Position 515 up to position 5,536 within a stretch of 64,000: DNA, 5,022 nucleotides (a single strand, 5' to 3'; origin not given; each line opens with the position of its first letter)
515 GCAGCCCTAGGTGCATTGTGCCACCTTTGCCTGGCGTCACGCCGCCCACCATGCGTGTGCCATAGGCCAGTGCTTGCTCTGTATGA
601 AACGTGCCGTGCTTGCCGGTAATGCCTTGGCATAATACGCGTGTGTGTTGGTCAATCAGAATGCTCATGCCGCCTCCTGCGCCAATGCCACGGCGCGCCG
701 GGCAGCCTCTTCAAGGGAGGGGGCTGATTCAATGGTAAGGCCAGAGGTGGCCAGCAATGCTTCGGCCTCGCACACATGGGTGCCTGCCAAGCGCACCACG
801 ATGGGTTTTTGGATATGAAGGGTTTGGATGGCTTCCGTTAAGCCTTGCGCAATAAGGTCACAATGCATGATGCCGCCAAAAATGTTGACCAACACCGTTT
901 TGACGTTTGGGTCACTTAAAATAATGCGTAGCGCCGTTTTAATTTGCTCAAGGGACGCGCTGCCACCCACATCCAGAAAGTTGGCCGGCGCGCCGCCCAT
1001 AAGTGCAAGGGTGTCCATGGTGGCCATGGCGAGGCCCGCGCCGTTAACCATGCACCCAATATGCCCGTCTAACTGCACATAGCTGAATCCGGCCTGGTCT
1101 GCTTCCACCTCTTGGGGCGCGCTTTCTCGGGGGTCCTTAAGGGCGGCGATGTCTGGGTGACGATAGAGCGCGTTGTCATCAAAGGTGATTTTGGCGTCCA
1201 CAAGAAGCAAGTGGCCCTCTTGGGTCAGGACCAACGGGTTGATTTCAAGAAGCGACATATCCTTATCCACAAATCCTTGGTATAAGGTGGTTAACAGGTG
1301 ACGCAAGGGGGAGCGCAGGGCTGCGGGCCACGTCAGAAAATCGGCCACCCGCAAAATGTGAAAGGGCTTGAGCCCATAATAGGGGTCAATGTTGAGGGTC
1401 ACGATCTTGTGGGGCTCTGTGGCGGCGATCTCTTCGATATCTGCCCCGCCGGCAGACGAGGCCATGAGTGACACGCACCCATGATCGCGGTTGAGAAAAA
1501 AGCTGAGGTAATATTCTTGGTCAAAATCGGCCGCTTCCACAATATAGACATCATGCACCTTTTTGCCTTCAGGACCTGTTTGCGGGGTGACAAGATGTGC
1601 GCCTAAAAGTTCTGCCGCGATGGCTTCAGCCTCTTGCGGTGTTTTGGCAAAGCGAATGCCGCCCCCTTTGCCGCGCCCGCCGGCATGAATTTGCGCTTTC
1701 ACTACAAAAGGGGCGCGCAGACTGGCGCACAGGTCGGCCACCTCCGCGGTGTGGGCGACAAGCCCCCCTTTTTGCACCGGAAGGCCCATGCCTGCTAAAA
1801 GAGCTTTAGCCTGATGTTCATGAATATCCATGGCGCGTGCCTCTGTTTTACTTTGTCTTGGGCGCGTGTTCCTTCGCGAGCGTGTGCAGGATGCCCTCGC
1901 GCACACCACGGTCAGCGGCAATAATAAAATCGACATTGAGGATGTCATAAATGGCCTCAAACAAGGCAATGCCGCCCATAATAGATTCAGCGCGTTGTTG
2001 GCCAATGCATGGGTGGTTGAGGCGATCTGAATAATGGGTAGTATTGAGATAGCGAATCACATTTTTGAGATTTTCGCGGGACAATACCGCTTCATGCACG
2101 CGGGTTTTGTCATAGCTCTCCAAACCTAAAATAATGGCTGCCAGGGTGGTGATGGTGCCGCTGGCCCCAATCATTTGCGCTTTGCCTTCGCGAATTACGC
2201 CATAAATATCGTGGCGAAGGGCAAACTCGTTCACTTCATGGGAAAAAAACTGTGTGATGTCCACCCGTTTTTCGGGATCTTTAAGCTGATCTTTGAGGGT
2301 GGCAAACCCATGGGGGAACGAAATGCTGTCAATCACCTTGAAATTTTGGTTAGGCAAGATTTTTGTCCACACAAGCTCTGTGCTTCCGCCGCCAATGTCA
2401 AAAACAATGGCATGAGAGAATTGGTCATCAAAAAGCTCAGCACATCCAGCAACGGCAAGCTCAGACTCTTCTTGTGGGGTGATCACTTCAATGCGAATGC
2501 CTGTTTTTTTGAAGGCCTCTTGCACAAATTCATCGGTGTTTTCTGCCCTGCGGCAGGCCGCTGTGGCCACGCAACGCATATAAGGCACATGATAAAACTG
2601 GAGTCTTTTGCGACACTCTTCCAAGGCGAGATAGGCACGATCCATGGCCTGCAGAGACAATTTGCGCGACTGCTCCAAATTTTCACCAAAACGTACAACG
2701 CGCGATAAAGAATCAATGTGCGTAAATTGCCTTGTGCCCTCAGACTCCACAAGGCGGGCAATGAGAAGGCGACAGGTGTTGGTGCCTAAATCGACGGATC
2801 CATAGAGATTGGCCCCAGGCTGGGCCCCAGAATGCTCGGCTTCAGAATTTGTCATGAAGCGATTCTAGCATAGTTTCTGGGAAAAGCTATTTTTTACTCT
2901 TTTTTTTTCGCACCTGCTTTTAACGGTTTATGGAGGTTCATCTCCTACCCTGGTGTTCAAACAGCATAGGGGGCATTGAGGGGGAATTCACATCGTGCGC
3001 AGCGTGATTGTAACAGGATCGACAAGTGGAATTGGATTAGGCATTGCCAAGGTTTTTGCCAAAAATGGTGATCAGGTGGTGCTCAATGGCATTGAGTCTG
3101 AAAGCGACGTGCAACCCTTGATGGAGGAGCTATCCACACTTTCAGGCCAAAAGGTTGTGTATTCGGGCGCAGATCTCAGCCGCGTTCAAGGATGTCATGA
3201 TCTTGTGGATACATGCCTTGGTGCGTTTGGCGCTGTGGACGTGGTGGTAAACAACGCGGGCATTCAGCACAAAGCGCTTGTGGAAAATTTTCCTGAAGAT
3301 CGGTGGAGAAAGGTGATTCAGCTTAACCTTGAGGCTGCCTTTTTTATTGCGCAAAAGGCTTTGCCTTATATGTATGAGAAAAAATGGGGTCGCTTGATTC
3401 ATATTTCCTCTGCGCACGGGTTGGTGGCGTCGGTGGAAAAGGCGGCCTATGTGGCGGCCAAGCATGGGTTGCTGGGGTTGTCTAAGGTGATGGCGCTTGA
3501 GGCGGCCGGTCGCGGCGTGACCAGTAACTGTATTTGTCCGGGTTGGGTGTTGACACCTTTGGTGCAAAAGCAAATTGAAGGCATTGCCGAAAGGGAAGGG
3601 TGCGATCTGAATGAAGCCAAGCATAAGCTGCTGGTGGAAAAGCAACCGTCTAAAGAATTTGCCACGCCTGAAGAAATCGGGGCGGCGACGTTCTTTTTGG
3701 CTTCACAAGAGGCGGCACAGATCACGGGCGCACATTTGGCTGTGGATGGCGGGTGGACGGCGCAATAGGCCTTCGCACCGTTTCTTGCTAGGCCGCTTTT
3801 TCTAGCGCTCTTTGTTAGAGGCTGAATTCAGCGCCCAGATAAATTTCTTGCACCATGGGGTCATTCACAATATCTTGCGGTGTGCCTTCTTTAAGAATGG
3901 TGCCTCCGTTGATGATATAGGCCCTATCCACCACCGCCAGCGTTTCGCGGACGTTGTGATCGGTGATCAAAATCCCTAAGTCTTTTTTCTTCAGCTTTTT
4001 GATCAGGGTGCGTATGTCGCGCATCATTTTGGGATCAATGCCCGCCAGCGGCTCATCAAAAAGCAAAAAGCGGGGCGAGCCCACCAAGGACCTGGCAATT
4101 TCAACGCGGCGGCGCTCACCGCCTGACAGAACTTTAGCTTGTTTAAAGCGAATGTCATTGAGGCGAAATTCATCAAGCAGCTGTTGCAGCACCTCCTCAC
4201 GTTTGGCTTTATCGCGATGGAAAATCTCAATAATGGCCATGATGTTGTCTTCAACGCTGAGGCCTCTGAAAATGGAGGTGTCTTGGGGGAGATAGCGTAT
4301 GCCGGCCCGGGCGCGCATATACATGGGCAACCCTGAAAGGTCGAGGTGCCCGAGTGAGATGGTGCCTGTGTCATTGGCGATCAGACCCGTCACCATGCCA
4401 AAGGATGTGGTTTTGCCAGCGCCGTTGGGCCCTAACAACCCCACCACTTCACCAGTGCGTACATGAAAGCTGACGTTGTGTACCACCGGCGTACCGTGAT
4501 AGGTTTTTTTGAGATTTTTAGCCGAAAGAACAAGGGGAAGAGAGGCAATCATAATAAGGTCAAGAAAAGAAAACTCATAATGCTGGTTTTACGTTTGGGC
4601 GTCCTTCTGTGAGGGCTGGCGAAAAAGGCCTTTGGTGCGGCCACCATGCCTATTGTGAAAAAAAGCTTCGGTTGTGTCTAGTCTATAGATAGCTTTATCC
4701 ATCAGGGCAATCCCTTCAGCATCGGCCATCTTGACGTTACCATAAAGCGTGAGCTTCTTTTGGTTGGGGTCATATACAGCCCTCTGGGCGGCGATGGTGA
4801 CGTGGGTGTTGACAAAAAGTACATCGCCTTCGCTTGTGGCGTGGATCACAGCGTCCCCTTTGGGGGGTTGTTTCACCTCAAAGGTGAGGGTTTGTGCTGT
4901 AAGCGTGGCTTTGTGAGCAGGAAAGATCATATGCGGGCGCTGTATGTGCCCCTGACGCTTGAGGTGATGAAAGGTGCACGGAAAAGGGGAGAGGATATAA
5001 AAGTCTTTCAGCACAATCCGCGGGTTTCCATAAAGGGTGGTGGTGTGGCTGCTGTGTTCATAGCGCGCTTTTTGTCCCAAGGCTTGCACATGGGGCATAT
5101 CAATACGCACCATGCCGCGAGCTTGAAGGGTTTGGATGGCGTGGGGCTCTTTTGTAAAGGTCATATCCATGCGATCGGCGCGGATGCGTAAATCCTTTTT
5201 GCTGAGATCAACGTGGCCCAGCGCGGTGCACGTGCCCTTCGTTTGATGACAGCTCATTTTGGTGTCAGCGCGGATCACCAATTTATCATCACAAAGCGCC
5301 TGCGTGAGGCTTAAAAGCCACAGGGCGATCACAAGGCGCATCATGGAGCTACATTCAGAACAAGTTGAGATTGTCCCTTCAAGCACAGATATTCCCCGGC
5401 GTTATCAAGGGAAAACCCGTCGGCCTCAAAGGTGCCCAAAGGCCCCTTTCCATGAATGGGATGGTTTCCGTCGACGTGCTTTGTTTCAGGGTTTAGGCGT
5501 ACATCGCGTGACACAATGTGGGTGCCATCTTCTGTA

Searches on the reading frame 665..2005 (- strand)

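Call 14: search_protein_families(library=pfam, proteins=[window:665-2005:-], max_evalue=0.1)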
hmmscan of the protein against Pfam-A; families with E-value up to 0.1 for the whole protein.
window:665-2005:- (446 aa): 6 families
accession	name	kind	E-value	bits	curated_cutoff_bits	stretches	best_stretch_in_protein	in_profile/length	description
PF08442.15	ATP-grasp_2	-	1.1e-59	201.9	29.5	1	61-259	2-201/202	ATP-grasp domain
PF00549.24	Ligase_CoA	-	1.5e-27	96.7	24.5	1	319-438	1-127/128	CoA-ligase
PF24948.1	Citrate_synth_N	-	2.1e-12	47.3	83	1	98-282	52-227/232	ATP-citrate synthase ATP-grasp domain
PF13549.11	ATP-grasp_5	-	2.8e-06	27.3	27.6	1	61-136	10-87/221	ATP-grasp domain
PF13607.11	Succ_CoA_lig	-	0.0011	19.1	27.4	1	314-439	2-121/138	Succinyl-CoA ligase like flavodoxin domain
PF19045.5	Ligase_CoA_2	-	0.0031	18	23.7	1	338-414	44-125/162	Ligase-CoA domain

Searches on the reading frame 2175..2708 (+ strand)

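Call 14: search_protein_families(library=pfam, proteins=[window:2175-2708:+], max_evalue=0.1)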
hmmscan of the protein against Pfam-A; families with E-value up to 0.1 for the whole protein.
window:2175-2708:+ (177 aa): 1 family
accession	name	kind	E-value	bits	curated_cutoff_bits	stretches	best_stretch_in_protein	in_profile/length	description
PF02192.22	PI3K_p85B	-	0.0087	16.2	27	1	24-39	56-71/76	PI3-kinase family, p85-binding domain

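Call 16: search_protein_families(library=ncbifam, proteins=[window:2175-2708:+], max_evalue=0.1)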
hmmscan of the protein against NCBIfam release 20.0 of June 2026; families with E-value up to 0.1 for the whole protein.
window:2175-2708:+ (177 aa): 0 families

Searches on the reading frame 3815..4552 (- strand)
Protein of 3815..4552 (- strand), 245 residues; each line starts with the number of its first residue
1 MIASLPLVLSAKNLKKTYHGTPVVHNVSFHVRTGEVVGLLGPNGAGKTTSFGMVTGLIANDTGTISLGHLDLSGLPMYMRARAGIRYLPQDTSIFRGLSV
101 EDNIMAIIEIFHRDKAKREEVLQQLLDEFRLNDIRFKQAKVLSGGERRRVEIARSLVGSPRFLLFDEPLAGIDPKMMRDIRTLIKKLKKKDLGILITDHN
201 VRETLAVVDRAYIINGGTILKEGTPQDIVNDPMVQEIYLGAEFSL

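Call 14: search_protein_families(library=pfam, proteins=[window:3815-4552:-], max_evalue=0.1)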
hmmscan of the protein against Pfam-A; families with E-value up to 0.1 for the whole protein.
window:3815-4552:- (245 aa): 5 families
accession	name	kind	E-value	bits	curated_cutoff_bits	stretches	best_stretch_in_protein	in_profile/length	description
PF00005.33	ABC_tran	-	1.4e-31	110.4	25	1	24-170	1-137/137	ABC transporter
PF13304.12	AAA_21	-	6.8e-07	30.1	27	1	151-200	247-299/304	AAA domain, putative AbiEii toxin, Type IV TA system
PF12399.14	BCA_ABC_TP_C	-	1.2e-06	28.4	25.5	1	222-243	5-26/27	Branched-chain amino acid ATP-binding cassette transporter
PF02463.25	SMC_N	-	0.017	15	40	0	122-200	123-198/220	RecF/RecN/SMC N terminal domain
PF19993.5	DO-GTPase2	-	0.057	13.5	27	0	35-60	1-26/226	Double-GTPase 2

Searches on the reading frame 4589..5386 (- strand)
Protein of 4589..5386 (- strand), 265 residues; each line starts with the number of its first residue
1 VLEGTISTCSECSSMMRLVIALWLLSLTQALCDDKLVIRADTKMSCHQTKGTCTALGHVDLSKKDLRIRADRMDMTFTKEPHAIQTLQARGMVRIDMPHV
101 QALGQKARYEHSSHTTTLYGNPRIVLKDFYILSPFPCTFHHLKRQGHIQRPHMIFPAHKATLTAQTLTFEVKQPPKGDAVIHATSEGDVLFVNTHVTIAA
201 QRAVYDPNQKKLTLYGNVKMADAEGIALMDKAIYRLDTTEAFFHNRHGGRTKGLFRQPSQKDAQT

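Call 14: search_protein_families(library=pfam, proteins=[window:4589-5386:-], max_evalue=0.1)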
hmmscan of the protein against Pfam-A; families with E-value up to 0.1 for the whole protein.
window:4589-5386:- (265 aa): 2 families
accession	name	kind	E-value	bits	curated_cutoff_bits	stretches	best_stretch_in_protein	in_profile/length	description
PF03968.19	LptD_N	-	4.4e-17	62.8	20.4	2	38-124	2-93/113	LptA/(LptD N-terminal domain) LPS transport protein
PF06835.18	LptC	-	0.00039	20.5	21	1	194-223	83-112/175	Lipopolysaccharide-assembly, LptC-related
